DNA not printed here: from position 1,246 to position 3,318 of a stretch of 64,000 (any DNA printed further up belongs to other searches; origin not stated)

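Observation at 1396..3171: IclR regulator fused in frame to an SMP-30/gluconolactonase beta-propeller domain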

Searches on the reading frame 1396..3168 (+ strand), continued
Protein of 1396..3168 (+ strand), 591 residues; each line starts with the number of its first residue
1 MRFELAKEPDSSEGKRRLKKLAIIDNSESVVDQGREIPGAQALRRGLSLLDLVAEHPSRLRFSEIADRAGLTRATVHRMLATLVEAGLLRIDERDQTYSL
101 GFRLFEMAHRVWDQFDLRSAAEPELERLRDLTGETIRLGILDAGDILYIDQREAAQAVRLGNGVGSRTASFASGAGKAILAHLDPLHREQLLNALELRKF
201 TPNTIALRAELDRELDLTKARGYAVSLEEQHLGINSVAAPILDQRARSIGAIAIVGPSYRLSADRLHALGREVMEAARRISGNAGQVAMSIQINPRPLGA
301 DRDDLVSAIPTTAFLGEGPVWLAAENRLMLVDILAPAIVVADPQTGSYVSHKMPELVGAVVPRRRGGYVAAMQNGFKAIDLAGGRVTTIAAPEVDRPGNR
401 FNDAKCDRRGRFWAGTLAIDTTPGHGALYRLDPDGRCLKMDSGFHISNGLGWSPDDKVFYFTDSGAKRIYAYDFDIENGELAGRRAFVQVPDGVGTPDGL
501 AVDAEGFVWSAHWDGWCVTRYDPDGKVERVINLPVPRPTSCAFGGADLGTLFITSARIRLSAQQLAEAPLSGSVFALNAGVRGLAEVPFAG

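Call 50: search_dna_similar(query=window:1447-3168:+, collection=plasmids, mode=protein, max_evalue=1e-50, max_rows=60, rows=spread)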
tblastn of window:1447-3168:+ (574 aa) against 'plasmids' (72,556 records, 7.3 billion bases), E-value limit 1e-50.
Records with a match: 185; places in all: 191; records where one place covers at least 80% of the query: 138.
Best place of each record, by identity: 60-80% 4; <60% 181.
By first word of the organism name: Sinorhizobium 59; Agrobacterium 48; Rhizobium 17; Bradyrhizobium 9; Caballeronia 6; Roseibium 5; Streptomyces 5; Labrenzia 3; Bosea 3; Microvirga 2; and 21 more.
By predicted mobility (MOB-suite, as given by PLSDB): conjugative 96; non-mobilizable 66; mobilizable 23.
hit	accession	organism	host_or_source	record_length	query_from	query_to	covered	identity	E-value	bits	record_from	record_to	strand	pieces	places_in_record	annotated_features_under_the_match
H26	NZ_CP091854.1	Terrarubrum flagellatum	cell culture,forest soil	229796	1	574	100%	77.5%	0e+0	912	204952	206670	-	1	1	SMP-30/gluconolactonase/LRE family protein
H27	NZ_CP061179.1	Roseomonas haemaphysalidis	tick,pure culture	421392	8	574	99%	60.1%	0e+0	649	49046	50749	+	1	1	SMP-30/gluconolactonase/LRE family protein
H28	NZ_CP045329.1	Labrenzia sp. THAF191b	pure culture,Surface of a polyethylene ...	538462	7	574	99%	55.6%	0e+0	658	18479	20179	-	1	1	SMP-30/gluconolactonase/LRE family protein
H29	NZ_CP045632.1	Roseibium aggregatum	-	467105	7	574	99%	55.5%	0e+0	655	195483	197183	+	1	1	SMP-30/gluconolactonase/LRE family protein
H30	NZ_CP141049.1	Microvirga lotononidis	-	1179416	7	574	99%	49.7%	1e-166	532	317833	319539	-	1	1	none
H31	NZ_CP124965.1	Agrobacterium tumefaciens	lilac,cell culture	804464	19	574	97%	47.3%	3e-145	471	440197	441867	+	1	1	SMP-30/gluconolactonase/LRE family protein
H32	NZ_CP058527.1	Agrobacterium tumefaciens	-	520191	19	574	97%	47.1%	8e-144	466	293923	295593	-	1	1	SMP-30/gluconolactonase/LRE family protein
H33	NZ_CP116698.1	Agrobacterium tumefaciens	Clematis,cell culture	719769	19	566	95%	47.8%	2e-144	468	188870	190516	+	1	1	SMP-30/gluconolactonase/LRE family protein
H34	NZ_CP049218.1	Agrobacterium tumefaciens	Clematis,cell culture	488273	19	566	95%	47.8%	3e-144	468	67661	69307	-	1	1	SMP-30/gluconolactonase/LRE family protein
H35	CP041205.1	Rhizobium sp. NIBRBAC000502774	Genome assembly,Coal mine soil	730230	19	566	95%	47.8%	9e-144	466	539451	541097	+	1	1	helix-turn-helix domain-containing protein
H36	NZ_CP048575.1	Agrobacterium tumefaciens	walnut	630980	19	566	95%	47.6%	3e-143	465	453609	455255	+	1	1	SMP-30/gluconolactonase/LRE family protein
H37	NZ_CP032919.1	Agrobacterium tumefaciens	-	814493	19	566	95%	47.6%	7e-143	464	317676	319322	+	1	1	SMP-30/gluconolactonase/LRE family protein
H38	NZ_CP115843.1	Agrobacterium tumefaciens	willow,cell culture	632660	22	566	95%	47.8%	5e-144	467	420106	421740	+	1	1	SMP-30/gluconolactonase/LRE family protein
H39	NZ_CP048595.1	Agrobacterium tumefaciens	walnut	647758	22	566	95%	47.6%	5e-143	464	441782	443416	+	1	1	SMP-30/gluconolactonase/LRE family protein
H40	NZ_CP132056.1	Agrobacterium fabrum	Salix sp.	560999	19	574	97%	46.4%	3e-143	464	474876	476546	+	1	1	SMP-30/gluconolactonase/LRE family protein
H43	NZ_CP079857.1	Agrobacterium fabrum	-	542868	19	574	97%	46.4%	2e-142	462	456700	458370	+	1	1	SMP-30/gluconolactonase/LRE family protein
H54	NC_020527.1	Sinorhizobium meliloti 2011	-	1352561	36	567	93%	47.9%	1e-146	475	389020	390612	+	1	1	none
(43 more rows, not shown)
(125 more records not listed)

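Call 51: get_annotated_region(hit=H54, flank=9000)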
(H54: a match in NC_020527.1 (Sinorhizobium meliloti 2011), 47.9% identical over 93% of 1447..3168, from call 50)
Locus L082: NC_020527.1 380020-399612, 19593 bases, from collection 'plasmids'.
description: Sinorhizobium meliloti 2011 plasmid pSymA, complete sequence
organism: Sinorhizobium meliloti 2011 (NCBI taxid 1286640)
taxonomy: Bacteria; Pseudomonadota; Alphaproteobacteria; Hyphomicrobiales; Rhizobiaceae; Sinorhizobium; Sinorhizobium meliloti; Sinorhizobium meliloti 2011
host: -; source: -; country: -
typing (MOB-suite, as given by PLSDB): conjugative; relaxase MOBQ; mating-pair formation MPF_T
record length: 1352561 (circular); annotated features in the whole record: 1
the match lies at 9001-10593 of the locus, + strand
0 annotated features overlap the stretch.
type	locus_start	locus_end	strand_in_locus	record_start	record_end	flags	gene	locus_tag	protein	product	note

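Call 52: get_annotated_region(hit=H43, flank=9000)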
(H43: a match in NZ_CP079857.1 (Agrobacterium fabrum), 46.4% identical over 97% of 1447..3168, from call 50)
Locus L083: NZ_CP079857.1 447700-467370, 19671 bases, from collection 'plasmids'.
description: Agrobacterium fabrum strain LBA645 plasmid pAt, complete sequence
organism: Agrobacterium fabrum (NCBI taxid 1176649)
taxonomy: Bacteria; Pseudomonadota; Alphaproteobacteria; Hyphomicrobiales; Rhizobiaceae; Agrobacterium; Agrobacterium fabrum
host: -; source: -; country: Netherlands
typing (MOB-suite, as given by PLSDB): conjugative; relaxase MOBQ; mating-pair formation MPF_T
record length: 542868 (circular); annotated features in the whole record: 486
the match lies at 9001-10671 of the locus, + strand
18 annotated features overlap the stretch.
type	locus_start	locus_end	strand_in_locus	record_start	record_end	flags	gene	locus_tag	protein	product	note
CDS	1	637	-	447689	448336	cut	-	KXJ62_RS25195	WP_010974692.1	SGNH/GDSL hydrolase family protein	-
CDS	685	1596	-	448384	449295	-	-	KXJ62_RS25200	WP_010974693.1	2-dehydro-3-deoxygalactonokinase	-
CDS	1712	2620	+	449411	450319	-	-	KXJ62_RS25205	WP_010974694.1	dihydrodipicolinate synthase family protein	-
CDS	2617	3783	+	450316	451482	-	-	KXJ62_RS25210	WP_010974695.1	mandelate racemase/muconate lactonizing enzyme family protein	-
CDS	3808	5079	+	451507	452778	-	-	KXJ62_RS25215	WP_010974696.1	sugar ABC transporter substrate-binding protein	-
CDS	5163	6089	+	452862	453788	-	-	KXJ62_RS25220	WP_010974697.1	sugar ABC transporter permease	-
CDS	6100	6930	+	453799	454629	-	-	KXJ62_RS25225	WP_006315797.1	carbohydrate ABC transporter permease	GO:0008643 - carbohydrate transport [Evidence IEA]; GO:0055085 - transmembrane transport [Evidence IEA]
CDS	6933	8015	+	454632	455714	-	ugpC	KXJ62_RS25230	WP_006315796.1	sn-glycerol-3-phosphate ABC transporter ATP-binding protein UgpC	-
CDS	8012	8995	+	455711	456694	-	-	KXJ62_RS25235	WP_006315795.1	NAD(P)-dependent oxidoreductase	-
CDS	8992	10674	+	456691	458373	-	-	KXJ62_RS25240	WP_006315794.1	SMP-30/gluconolactonase/LRE family protein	-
CDS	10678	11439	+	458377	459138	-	-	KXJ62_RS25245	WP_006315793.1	SDR family oxidoreductase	-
CDS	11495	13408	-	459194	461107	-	-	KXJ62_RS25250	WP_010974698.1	potassium transporter Kup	-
CDS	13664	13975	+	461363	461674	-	-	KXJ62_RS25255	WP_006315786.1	hypothetical protein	-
CDS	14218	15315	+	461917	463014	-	dinB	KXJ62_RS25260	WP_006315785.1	DNA polymerase IV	GO:0006281 - DNA repair [Evidence IEA]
CDS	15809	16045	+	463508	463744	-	-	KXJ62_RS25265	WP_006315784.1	hypothetical protein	-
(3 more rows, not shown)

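Call 61: find_encoding_contigs(protein=P0139, flank=4000, max_places=3)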
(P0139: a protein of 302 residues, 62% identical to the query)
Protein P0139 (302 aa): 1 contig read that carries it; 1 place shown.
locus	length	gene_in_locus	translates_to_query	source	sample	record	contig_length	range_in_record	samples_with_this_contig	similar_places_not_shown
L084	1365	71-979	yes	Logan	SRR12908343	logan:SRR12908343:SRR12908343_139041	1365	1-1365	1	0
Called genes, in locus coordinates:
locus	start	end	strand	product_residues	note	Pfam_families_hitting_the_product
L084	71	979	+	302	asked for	PF08450:SGL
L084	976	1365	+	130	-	?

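Call 62: find_encoding_contigs(protein=P0163, flank=5000, max_places=3)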
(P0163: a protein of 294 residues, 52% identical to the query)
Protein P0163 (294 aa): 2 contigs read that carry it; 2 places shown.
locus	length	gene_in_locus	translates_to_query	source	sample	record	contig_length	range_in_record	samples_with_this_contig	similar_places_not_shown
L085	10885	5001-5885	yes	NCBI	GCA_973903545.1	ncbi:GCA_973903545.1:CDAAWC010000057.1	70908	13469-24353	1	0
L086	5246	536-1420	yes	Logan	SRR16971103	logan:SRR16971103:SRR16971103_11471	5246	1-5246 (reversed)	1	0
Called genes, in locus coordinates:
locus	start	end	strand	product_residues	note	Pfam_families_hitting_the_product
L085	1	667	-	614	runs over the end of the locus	PF06472:ABC_membrane_2, PF05992:SbmA_BacA, PF00005:ABC_tran (weak)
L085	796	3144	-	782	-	PF09347:DUF1989, PF01571:GCV_T, PF08669:GCV_T_C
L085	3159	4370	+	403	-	PF08240:ADH_N, PF00107:ADH_zinc_N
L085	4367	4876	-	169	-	PF01272:GreA_GreB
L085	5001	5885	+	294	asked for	PF08450:SGL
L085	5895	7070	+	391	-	PF01266:DAO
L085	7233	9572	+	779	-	PF00989:PAS, PF13426:PAS_9, PF00989:PAS, PF08448:PAS_4, PF13426:PAS_9, PF00989:PAS, PF13188:PAS_8, PF13426:PAS_9, +11 more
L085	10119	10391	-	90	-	PF11746:DUF3303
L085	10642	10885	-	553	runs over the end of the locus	PF13600:DUF4140, PF13598:DUF4139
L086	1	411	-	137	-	?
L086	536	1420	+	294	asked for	PF08450:SGL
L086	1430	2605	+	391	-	PF01266:DAO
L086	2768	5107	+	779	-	PF00989:PAS, PF13426:PAS_9, PF00989:PAS, PF08448:PAS_4, PF13426:PAS_9, PF00989:PAS, PF13188:PAS_8, PF13426:PAS_9, +11 more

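Call 65: fold_search(model_id=the predicted structure, library=pdb)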
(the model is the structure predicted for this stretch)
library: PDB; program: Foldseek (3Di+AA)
matches with E <= 10: 1921; with E <= 0.001: 640
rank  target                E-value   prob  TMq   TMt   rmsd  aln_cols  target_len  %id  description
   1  4gnc_A                2.7e-30  1.00  0.47  0.92   1.7       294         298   36  human SMP30/GNL-1,5-AG complex (released 2013-04-10)
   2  3g4e_A                1.0e-29  1.00  0.47  0.93   1.7       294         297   36  Crystal structure of human senescence marker protein-30(SMP30)(Calcium bound) (released 2010-02-02)
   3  4gn7_A                1.5e-29  1.00  0.47  0.93   1.6       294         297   36  mouse SMP30/GNL (released 2013-04-10)
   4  7plb_A                6.6e-29  1.00  0.46  0.93   1.7       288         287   38  Caulobacter crescentus xylonolactonase with D-xylose (released 2021-11-24)
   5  7plc_A                7.8e-29  1.00  0.46  0.94   1.6       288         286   38  Caulobacter crescentus xylonolactonase with D-xylose, P21 space group (released 2021-11-24)
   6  7plb_B                1.0e-28  1.00  0.47  0.94   1.8       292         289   37  Caulobacter crescentus xylonolactonase with D-xylose (released 2021-11-24)
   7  5d9b                  9.1e-26  1.00  0.45  0.85   2.6       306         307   29  Luciferin-regenerating enzyme solved by SIRAS using XFEL (refined against native data) (released 2015-09-23)
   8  5d9d                  6.2e-25  1.00  0.45  0.85   2.7       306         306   29  Luciferin-regenerating enzyme solved by SAD using synchrotron radiation at room temperature (released 2015-09-23)
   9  2ghs                  9.4e-25  1.00  0.46  0.91   1.7       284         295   30  CRYSTAL STRUCTURE OF A CALCIUM-BINDING PROTEIN, REGUCALCIN (AGR_C_1268) FROM AGROBACTERIUM TUMEFACIENS STR. C58 AT 1.55  (released 2006-04-11)
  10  1mkm_A                2.4e-21  1.00  0.29  0.68  14.9       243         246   29  CRYSTAL STRUCTURE OF THE THERMOTOGA MARITIMA ICLR (released 2002-09-11)
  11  2ia2_C                4.3e-20  1.00  0.36  0.80   4.0       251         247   29  The crystal structure of a putative transcriptional regulator RHA06195 from Rhodococcus sp. RHA1 (released 2006-10-10)
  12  2ia2_D                5.3e-20  1.00  0.37  0.84   3.2       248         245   29  The crystal structure of a putative transcriptional regulator RHA06195 from Rhodococcus sp. RHA1 (released 2006-10-10)
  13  2ia2_A                8.2e-20  1.00  0.29  0.67  16.9       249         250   30  The crystal structure of a putative transcriptional regulator RHA06195 from Rhodococcus sp. RHA1 (released 2006-10-10)
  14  2ia2_B                9.1e-20  1.00  0.29  0.68  16.4       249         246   30  The crystal structure of a putative transcriptional regulator RHA06195 from Rhodococcus sp. RHA1 (released 2006-10-10)
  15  1mkm_B                1.2e-19  1.00  0.35  0.76   4.7       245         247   28  CRYSTAL STRUCTURE OF THE THERMOTOGA MARITIMA ICLR (released 2002-09-11)
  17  3mq0_B                5.0e-19  1.00  0.27  0.61  16.7       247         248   28  Crystal Structure of Agobacterium tumefaciens repressor BlcR (released 2011-03-30)
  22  3mq0_A                2.1e-18  1.00  0.27  0.62  16.4       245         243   28  Crystal Structure of Agobacterium tumefaciens repressor BlcR (released 2011-03-30)
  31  3r4k_A                2.0e-17  1.00  0.28  0.62  16.1       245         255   23  Crystal structure of a putative ICLR transcriptional regulator (TM1040_3717) from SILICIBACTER SP. TM1040 at 2.46 A re (released 2011-04-13)
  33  3r4k_D                4.3e-17  1.00  0.28  0.63  16.1       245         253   23  Crystal structure of a putative ICLR transcriptional regulator (TM1040_3717) from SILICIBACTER SP. TM1040 at 2.46 A re (released 2011-04-13)
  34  3r4k_B                5.9e-17  1.00  0.35  0.73   4.6       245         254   23  Crystal structure of a putative ICLR transcriptional regulator (TM1040_3717) from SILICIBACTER SP. TM1040 at 2.46 A re (released 2011-04-13)
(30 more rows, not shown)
